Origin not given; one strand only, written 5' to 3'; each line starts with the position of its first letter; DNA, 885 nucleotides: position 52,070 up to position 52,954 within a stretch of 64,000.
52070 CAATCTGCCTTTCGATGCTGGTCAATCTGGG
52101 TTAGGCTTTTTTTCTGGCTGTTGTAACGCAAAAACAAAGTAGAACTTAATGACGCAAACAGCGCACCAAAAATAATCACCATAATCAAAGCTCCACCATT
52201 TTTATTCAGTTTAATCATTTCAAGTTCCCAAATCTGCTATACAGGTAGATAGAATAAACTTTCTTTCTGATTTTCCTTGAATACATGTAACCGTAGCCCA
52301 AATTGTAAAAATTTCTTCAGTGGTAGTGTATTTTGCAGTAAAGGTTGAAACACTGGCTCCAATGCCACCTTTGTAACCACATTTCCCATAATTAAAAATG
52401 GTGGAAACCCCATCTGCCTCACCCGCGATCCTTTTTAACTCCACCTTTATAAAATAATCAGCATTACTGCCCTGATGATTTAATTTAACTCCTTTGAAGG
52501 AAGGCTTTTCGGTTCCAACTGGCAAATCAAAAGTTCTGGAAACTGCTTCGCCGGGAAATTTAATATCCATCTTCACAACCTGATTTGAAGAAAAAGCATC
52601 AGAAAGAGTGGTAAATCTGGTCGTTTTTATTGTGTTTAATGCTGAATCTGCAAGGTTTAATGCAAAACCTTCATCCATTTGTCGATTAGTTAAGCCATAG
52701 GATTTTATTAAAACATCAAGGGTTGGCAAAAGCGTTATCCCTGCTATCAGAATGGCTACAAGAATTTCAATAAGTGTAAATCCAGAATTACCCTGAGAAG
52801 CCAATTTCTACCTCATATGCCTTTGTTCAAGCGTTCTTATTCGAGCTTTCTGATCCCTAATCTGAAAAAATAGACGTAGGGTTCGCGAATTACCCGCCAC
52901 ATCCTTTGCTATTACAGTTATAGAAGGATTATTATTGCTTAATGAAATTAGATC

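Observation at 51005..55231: Orphan four-gene pilin/pseudopilin operon led by an 807-aa Cys-rich secreted protein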

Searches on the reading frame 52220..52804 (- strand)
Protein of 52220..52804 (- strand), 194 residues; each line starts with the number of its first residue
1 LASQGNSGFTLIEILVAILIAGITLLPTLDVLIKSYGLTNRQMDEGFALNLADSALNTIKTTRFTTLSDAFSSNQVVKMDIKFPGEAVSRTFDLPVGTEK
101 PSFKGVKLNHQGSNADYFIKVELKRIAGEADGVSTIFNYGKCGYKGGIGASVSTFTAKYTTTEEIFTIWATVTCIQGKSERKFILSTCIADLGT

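Call 3: search_protein_families(library=pfam, proteins=[window:52220-52804:-], max_evalue=1)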
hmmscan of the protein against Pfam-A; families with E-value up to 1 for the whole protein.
window:52220-52804:- (194 aa): 1 family
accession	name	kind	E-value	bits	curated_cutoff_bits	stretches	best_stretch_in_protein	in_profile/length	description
PF07963.17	N_methyl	-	1.7e-06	27.8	21.2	1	6-26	4-24/27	Prokaryotic N-terminal methylation motif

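Call 4: search_protein_families(library=ncbifam, proteins=[window:52220-52804:-], max_evalue=1)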
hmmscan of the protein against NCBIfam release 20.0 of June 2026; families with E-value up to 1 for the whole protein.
window:52220-52804:- (194 aa): 13 families
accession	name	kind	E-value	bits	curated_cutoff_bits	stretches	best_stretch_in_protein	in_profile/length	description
TIGR02523.1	type_IV_pilV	equivalog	6.6e-07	29.9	52.2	1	7-70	2-65/139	type IV pilus modification protein PilV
TIGR02532.1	IV_pilin_GFxxxE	domain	1.4e-05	24.8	16.3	1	7-25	2-20/24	prepilin-type N-terminal cleavage/methylation domain-containing protein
TIGR01707.1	gspI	equivalog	5e-05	23.7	44.35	1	8-62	1-55/101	type II secretion system minor pseudopilin GspI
NF041013.1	T4P_ComGE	equivalog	0.001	19.1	49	1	5-59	2-56/83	competence type IV pilus minor pilin ComGE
NF038304.1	EPS_HpsC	equivalog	0.0011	18.5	200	1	3-33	17-47/318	hormogonium polysaccharide secretion pseudopilin HpsC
TIGR01708.2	typeII_sec_gspH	equivalog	0.0018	18.3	80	1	7-25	2-20/169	type II secretion system minor pseudopilin GspH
NF040982.1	ComGD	equivalog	0.0063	16.9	70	1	7-117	2-112/139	competence type IV pilus minor pilin ComGD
NF041002.1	pilin_ComGF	equivalog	0.0091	16.2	80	1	7-41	2-35/139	competence type IV pilus minor pilin ComGF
NF040999.1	pilin_ComGC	equivalog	0.015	15.4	75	1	7-34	2-29/84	competence type IV pilus major pilin ComGC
NF038303.1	EPS_HpsB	equivalog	0.021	14.8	150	1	6-32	2-28/211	hormogonium polysaccharide secretion pseudopilin HpsB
TIGR01710.1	typeII_sec_gspG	equivalog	0.049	13.7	88.85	1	7-25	1-19/134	type II secretion system major pseudopilin GspG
NF007848.0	PRK10557.1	equivalog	0.065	12.5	120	1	5-32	9-36/192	prepilin peptidase-dependent protein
NF007800.0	PRK10506.1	equivalog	0.16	11.8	158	1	4-24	6-26/163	prepilin peptidase-dependent protein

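Call 31: search_solved_structures(query=A2, max_evalue=10)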
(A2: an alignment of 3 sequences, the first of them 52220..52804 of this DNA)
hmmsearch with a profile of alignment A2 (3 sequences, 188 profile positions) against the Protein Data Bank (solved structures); distinct sequences matched with E-value up to 10: 1.
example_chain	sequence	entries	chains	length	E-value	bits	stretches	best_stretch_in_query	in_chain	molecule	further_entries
6d5b_A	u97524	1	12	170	0.11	15.3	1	78-123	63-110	glycoside hydrolase WP_045175321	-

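Call 37: search_protein_families(library=phrogs, proteins=[window:52220-52804:-], max_evalue=0.1)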
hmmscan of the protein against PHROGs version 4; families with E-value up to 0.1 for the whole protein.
window:52220-52804:- (194 aa): 2 families
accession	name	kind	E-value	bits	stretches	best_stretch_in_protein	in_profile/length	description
phrog_13280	-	unknown function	0.045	14.6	0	7-23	4-20/67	-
phrog_3433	-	moron, auxiliary metabolic gene and host takeover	0.061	14.5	0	6-54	19-67/127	pilin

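Call 68: find_related_loci(query=A2, collection=metagenome_contigs, flank=6000)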
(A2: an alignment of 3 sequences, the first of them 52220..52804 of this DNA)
Query A2 (194 aa) in metagenome_contigs; peptide patterns used: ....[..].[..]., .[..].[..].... (x = any residue, [..] = any of these).
143 stretches matched a pattern, but none encodes a relative of the query by tblastn (E <= 1e-3).

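Call 99: search_solved_structures(query=A9, max_evalue=10)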
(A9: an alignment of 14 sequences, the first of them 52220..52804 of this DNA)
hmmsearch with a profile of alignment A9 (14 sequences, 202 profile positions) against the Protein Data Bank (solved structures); distinct sequences matched with E-value up to 10: 4.
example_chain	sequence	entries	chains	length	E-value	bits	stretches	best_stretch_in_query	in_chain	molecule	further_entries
7tgg_A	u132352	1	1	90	0.0061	19.5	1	5-47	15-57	Geopilin domain 1 protein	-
9egp_A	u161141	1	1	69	0.13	15.2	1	14-46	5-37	Geopilin domain 1 protein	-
9lab_B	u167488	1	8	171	0.48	13.3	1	15-49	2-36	MSHA major pilin subunit MshA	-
9laa_A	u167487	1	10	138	1.2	12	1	12-46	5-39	Type IV pilin protein PilA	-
